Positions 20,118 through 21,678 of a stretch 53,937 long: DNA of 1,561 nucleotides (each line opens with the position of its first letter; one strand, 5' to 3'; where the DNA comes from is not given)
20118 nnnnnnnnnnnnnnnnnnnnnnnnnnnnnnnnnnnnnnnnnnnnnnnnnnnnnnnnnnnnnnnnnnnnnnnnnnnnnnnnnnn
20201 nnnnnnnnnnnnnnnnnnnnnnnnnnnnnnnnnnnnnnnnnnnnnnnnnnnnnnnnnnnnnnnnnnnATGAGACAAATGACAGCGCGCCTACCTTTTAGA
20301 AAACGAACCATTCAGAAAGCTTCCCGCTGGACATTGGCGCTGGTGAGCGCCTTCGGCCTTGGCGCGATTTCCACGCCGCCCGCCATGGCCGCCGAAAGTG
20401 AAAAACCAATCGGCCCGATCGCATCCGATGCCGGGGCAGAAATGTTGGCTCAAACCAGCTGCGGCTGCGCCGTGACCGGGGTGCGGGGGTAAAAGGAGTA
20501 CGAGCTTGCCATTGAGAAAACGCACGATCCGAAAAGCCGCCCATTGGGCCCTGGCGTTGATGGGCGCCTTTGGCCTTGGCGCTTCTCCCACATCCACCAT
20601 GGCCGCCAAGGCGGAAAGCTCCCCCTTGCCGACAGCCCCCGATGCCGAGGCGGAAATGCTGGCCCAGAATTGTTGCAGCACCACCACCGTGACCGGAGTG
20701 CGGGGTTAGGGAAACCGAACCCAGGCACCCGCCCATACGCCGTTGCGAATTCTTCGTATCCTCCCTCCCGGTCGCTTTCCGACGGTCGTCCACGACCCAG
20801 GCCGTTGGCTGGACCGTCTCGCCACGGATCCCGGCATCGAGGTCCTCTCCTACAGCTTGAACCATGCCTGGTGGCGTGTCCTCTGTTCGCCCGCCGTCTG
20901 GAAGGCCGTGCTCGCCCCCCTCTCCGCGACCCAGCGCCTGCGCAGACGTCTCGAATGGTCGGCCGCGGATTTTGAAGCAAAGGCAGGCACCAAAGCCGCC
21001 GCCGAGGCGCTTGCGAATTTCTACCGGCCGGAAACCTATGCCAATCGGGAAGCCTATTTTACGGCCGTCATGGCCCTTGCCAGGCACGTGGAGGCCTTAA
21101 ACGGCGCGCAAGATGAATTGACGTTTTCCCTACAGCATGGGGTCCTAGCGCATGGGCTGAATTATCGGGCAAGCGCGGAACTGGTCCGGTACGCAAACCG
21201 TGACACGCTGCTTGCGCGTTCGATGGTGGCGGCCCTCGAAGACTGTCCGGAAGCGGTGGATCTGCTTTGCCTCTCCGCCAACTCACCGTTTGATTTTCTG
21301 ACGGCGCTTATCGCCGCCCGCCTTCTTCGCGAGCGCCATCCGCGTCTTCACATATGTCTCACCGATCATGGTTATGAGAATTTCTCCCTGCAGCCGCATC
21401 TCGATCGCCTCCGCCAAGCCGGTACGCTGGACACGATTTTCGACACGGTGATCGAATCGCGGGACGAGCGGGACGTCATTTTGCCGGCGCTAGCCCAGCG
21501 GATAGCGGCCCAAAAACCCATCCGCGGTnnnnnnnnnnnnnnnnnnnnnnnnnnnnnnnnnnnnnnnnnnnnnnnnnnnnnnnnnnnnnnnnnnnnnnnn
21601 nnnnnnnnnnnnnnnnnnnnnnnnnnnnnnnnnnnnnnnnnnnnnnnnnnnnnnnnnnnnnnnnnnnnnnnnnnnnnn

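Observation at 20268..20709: Tandem paralogous peptide genes with a purifying-selection signature and a conserved EMLAQ...VTGVRG C-terminus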

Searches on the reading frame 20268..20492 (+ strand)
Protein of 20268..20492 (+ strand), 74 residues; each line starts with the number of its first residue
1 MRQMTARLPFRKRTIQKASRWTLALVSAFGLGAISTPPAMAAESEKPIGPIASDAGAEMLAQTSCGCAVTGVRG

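Call 5: search_protein_families(library=pfam, proteins=[window:20268-20492:+], max_evalue=0.01)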
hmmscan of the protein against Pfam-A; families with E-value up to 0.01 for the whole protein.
window:20268-20492:+ (74 aa): 0 families

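Call 6: search_protein_families(library=ncbifam, proteins=[window:20268-20492:+], max_evalue=0.01)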
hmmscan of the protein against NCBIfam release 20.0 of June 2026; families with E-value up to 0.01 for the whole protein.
window:20268-20492:+ (74 aa): 0 families

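Call 8: find_homologous_proteins(query=window:20277-20489:+, max_evalue=10)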
Query seq(71 aa): no candidate shares three 5-residue words with the query. No homologue found.

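Call 44: search_protein_representatives(alignment_id=A3)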
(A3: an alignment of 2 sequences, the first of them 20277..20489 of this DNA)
Query: 2 sequences, 72 profile positions. Proteins with E-value up to 0.001 (for the whole library): 1; up to 1e-10: 0; up to 1e-30: 0. The best 1 are listed.
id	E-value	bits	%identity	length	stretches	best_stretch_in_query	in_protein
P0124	2.7e-04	37.1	-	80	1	4-72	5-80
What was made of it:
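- Tried and rejected: The exhaustive profile search was needed to find P0124 (call 44).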

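Call 47: find_encoding_contigs(protein=P0124, flank=6000, max_places=3)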
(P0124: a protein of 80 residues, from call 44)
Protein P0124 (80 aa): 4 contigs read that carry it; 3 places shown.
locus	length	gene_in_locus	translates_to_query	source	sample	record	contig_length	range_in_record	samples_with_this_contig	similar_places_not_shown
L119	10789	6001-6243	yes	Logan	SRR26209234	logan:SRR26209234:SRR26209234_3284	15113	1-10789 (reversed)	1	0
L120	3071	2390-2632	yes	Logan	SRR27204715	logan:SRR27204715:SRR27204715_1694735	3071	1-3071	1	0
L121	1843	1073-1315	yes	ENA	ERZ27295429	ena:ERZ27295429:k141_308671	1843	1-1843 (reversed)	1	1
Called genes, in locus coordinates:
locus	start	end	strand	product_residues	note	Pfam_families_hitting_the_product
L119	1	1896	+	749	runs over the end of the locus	PF00656:Peptidase_C14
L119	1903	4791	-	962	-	PF24814:WD40_Prp19, PF25174:Beta-prop_THOC3, PF23414:Beta-prop_EML_2, PF25175:Beta-prop_WDR5, PF23381:Beta-prop_IFT122_1st, PF24817:WD40_WDHD1_1st (weak), PF23414:Beta-prop_EML_2 (weak), PF00656:Peptidase_C14, +6 more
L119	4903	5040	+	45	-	-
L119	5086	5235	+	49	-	-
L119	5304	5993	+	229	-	-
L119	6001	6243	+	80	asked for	-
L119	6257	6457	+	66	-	-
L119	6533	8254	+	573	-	PF04055:Radical_SAM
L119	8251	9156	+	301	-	PF01370:Epimerase, PF04321:RmlD_sub_bind (weak), PF13460:NAD_binding_10, PF16363:GDP_Man_Dehyd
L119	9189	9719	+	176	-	-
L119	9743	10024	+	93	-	-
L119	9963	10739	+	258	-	PF08212:Lipocalin_2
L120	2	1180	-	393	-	?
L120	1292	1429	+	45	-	-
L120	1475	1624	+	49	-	-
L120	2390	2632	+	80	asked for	-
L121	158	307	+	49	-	-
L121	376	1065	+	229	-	-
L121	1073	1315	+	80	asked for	-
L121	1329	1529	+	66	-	-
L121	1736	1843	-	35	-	?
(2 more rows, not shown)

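Call 57: search_protein_families(library=pfam, proteins=[L119:5304-5993:+, L119:9189-9719:+], max_evalue=0.01)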
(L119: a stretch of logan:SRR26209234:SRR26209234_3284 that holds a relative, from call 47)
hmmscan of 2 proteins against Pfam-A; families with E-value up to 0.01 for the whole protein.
L119:5304-5993:+ (229 aa): 0 families

L119:9189-9719:+ (176 aa): 1 family
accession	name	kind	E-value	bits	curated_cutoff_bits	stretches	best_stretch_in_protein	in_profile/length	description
PF20260.4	PUA_4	-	0.0026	18.3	23.9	1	4-38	10-43/48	RNA methyltransferase PUA domain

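Call 58: search_protein_families(library=ncbifam, proteins=[L119:5304-5993:+, L119:9189-9719:+], max_evalue=0.01)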
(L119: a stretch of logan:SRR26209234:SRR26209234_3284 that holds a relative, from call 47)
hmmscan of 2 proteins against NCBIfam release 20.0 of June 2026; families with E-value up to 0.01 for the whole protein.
L119:5304-5993:+ (229 aa): 0 families

L119:9189-9719:+ (176 aa): 0 families

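Call 66: list_cluster_members(proteins=[window:20268-20489:+, window:20277-20489:+, window:20506-20706:+, window:20299-21087:-, window:20292-20687:-, window:20453-20980:-, window:19360-19503:+, window:22509-23411:+])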
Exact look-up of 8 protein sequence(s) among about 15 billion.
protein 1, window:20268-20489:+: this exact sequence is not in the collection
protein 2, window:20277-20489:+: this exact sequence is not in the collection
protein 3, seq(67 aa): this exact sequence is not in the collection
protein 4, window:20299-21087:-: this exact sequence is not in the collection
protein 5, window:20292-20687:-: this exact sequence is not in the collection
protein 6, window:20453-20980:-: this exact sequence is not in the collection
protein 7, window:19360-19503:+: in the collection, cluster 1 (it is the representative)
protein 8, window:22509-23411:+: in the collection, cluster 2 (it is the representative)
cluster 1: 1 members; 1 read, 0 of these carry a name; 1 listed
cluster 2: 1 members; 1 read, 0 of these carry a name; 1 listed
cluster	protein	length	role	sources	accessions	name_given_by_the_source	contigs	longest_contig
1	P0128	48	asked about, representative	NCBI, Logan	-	-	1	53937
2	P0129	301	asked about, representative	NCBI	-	-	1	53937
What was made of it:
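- Tried and rejected: My first exact look-up of the antisense ORFs was invalid because GTG/TTG start codons were translated as V/L (call 66).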

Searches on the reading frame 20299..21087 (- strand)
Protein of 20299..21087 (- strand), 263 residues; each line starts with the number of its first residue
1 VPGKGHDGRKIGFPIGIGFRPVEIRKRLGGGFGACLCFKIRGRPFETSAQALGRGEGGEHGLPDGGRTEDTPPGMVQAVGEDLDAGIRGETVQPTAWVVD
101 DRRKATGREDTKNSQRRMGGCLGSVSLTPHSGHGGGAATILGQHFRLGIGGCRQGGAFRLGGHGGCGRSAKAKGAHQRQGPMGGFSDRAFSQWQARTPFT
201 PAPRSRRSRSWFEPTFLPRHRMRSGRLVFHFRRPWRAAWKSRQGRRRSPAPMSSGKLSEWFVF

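Call 67: list_cluster_members(proteins=[window:20299-21087:-, window:20292-20687:-, window:20453-20980:-, window:20299-20736:-, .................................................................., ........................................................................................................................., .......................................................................])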
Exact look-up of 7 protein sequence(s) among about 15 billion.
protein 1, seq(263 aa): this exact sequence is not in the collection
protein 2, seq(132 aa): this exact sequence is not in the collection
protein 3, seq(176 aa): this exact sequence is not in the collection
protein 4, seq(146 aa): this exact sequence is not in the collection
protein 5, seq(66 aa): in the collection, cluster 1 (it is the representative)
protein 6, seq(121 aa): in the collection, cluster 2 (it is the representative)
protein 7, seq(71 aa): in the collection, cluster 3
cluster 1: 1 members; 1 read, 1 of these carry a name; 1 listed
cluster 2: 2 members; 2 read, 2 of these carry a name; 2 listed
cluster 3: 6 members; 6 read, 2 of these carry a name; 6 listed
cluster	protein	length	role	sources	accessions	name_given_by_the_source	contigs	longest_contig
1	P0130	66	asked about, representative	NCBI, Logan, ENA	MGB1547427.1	MAG: hypothetical protein ACPHIA_02685 [Alphaproteobacteria bacterium]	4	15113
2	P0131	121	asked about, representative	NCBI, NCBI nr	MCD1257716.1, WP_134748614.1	hypothetical protein B5M42_002535 [Paenibacillus athensensis] | hypothetical protein [Paenibacillus athensensis]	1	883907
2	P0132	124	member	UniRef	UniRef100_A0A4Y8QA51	Uncharacterized protein n=2 Tax=Paenibacillus athensensis TaxID=1967502 ...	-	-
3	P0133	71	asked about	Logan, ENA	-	-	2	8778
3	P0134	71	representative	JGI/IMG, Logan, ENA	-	hypothetical protein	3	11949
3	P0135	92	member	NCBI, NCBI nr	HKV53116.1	MAG TPA: hypothetical protein VJN94_00615 [Candidatus Binataceae bacterium] | hypothetical protein [Candidatus Binataceae bacterium]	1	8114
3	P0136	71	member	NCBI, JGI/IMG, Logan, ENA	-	-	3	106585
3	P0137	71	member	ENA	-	-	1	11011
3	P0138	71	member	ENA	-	-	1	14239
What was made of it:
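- Orthologous peptides were called in L119-L121 and deposited in NCBI (calls 47, 67). The antisense ORFs are absent from the 15-billion-protein collection (call 67).
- Tried and rejected: I repeated it with Met (call 67).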

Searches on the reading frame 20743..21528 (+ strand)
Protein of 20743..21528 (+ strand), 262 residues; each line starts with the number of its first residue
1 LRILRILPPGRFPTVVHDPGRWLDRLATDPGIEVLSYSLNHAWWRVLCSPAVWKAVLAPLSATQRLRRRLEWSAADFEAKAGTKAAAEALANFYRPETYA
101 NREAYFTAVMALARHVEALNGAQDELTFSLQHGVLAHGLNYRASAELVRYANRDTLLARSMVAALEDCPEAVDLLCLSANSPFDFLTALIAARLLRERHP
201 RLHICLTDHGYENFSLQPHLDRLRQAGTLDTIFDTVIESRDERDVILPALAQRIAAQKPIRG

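Call 17: find_related_loci(query=A2, collection=metagenome_contigs, flank=4000)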
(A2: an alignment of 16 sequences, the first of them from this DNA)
Query A2 (262 aa) in metagenome_contigs; peptide patterns used: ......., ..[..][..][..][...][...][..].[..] (x = any residue, [..] = any of these).
151 stretches matched a pattern; 35 encode a relative of the query (tblastn E <= 1e-3); 35 distinct loci.
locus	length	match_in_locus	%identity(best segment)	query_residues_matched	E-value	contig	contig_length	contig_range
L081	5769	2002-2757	50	1-252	2e-74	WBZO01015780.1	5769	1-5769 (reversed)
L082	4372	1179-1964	47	1-262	6e-74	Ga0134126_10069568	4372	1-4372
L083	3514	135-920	45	1-262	1e-72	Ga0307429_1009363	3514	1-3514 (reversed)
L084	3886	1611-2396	45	1-262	7e-72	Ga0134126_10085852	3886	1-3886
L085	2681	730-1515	44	1-262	5e-72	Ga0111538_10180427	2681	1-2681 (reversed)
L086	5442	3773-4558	44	1-262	4e-71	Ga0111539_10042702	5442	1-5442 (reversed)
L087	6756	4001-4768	49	1-262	4e-71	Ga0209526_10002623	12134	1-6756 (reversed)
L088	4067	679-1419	50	3-262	3e-70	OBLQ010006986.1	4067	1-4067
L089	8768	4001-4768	46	1-262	1e-69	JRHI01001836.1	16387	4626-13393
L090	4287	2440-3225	44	1-262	2e-69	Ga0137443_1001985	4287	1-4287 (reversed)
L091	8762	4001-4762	45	3-262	1e-68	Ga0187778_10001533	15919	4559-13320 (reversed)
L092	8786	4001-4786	45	1-262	4e-67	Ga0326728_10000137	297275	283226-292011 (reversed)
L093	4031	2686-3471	43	1-262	6e-67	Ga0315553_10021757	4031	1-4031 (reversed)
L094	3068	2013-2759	46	1-262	1e-65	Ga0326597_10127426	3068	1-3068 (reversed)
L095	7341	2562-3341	43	1-262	4e-65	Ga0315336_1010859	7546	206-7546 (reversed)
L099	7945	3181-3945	49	1-262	2e-63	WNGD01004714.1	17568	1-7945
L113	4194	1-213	58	192-262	2e-22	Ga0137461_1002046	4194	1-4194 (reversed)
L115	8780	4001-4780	43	1-260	5e-67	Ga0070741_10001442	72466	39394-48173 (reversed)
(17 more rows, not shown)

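Call 57: search_protein_families(library=pfam, proteins=[L099:1578-3152:+, L094:1281-1850:+], max_evalue=0.01)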
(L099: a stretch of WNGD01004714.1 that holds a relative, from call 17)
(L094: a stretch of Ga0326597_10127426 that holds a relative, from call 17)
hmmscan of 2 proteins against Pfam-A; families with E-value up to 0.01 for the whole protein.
L099:1578-3152:+ (524 aa): 0 families

L094:1281-1850:+ (189 aa): 0 families

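Call 58: search_protein_families(library=ncbifam, proteins=[L099:1578-3152:+, L094:1281-1850:+], max_evalue=0.01)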
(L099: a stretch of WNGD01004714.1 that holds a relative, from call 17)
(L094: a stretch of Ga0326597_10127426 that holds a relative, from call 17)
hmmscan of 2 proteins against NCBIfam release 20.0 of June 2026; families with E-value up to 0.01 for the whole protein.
L099:1578-3152:+ (524 aa): 0 families

L094:1281-1850:+ (189 aa): 0 families

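Call 62: search_protein_families(library=pfam, proteins=[L115:6644-7684:+, L089:6711-7805:+, L091:6906-8027:+, L113:2101-2589:+, L113:2593-3378:+], max_evalue=0.001)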
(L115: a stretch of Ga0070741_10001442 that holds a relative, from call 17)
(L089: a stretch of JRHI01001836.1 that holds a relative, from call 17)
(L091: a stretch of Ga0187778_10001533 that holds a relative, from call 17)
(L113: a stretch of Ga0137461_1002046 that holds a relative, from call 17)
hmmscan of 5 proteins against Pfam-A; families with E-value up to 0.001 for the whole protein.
L115:6644-7684:+ (347 aa): 5 families
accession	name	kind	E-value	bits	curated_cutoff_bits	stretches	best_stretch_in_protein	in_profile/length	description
PF05050.19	Methyltransf_21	-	1.5e-20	74.5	22.7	1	134-301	1-172/173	Methyltransferase FkbM domain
PF13847.12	Methyltransf_31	-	5.3e-07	29.9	27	1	127-190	2-65/145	Methyltransferase domain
PF13649.12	Methyltransf_25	-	3.8e-06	27.9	27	1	133-187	2-54/97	Methyltransferase domain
PF01135.25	PCMT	-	2e-05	24.9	20.3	1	121-185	68-130/210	Protein-L-isoaspartate(D-aspartate) O-methyltransferase (PCMT)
PF08241.18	Methyltransf_11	-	0.00028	21.9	21.2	0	133-185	1-48/95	Methyltransferase domain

L089:6711-7805:+ (365 aa): 1 family
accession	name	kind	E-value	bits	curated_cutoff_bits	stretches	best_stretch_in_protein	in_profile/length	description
PF13367.11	PrsW-protease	-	1.3e-13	51.3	23.5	1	79-254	19-184/196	PrsW family intramembrane metalloprotease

L091:6906-8027:+ (374 aa): 1 family
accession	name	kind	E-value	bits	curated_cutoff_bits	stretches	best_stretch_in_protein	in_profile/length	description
PF13367.11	PrsW-protease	-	9.9e-14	51.8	23.5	1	98-281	9-194/196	PrsW family intramembrane metalloprotease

L113:2101-2589:+ (163 aa): 0 families

L113:2593-3378:+ (262 aa): 0 families
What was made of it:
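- A PrsW protease is present in four loci (call 62).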
